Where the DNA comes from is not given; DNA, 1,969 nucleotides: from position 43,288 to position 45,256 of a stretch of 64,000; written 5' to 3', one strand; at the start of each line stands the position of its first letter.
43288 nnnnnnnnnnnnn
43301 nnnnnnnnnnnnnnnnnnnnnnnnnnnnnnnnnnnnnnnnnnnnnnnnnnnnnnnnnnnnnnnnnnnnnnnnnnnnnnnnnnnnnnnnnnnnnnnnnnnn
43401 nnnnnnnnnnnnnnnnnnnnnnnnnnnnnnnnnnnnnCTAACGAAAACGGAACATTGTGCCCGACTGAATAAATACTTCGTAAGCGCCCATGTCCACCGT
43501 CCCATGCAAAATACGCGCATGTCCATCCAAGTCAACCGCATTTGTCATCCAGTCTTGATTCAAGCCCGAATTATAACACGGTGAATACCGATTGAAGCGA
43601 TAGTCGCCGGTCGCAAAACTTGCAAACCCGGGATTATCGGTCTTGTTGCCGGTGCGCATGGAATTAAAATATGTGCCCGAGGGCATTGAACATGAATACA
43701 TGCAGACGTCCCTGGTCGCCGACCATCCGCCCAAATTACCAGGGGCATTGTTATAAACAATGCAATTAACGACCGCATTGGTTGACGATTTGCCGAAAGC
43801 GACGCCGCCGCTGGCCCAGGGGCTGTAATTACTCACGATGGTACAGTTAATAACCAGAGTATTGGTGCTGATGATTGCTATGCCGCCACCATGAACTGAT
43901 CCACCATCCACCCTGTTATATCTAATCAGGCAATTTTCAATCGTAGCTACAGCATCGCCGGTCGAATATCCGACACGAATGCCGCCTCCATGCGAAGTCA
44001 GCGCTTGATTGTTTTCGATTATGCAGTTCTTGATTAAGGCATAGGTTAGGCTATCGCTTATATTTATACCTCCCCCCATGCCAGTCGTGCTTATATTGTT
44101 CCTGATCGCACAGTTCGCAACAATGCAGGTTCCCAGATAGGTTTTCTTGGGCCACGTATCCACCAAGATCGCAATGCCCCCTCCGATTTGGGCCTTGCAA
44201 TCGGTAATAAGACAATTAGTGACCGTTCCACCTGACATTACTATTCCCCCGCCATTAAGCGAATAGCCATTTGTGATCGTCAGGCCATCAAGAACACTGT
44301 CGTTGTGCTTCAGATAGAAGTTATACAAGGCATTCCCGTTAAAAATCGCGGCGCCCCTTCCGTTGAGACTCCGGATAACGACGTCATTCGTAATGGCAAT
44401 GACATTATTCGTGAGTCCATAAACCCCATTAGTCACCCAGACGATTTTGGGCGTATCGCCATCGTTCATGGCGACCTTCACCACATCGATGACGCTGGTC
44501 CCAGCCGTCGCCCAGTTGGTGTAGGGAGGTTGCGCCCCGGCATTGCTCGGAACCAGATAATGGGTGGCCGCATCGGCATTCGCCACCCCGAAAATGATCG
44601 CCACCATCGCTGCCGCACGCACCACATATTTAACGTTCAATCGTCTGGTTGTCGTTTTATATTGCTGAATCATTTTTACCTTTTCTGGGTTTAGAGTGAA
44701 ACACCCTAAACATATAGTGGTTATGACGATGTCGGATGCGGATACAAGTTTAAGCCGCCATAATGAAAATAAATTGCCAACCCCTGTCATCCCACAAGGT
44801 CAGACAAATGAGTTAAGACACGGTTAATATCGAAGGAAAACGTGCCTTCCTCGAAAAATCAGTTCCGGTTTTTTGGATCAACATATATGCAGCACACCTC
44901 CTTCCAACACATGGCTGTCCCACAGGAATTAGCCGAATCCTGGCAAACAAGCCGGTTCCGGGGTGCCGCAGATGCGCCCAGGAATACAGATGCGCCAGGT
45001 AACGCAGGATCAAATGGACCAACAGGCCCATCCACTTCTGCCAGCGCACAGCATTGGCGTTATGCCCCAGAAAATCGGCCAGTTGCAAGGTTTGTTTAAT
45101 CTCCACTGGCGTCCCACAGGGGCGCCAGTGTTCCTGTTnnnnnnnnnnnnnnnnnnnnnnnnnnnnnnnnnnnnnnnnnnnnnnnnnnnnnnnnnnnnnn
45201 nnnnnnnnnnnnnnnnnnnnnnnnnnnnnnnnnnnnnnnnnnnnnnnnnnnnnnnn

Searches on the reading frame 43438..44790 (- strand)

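Call 9: search_protein_families(library=pfam, proteins=[window:43438-44790:-])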
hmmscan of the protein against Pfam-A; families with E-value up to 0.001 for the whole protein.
window:43438-44790:- (450 aa): 1 family
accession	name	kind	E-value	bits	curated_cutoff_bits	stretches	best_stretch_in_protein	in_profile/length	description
PF13229.12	Beta_helix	-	4.3e-10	39.9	25.9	1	223-359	12-115/158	Right handed beta helix region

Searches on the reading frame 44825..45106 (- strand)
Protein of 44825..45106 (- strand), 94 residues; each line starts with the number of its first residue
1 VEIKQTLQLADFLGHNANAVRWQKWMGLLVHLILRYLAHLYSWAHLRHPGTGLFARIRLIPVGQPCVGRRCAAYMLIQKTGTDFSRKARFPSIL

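Call 24: search_protein_families(library=pfam, proteins=[window:44825-45106:-], max_evalue=10)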
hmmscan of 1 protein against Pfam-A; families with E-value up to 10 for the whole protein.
seq(94 aa): 0 families

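Call 26: search_protein_families(library=ncbifam, proteins=[window:44825-45106:-], max_evalue=10)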
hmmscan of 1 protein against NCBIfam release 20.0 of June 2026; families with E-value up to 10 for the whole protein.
seq(94 aa): 1 family
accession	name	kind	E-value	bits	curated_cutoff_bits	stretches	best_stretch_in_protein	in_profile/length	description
NF033592.1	transpos_IS4_1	equivalog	0.00016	20.9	115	1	2-37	296-331/332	IS4 family transposase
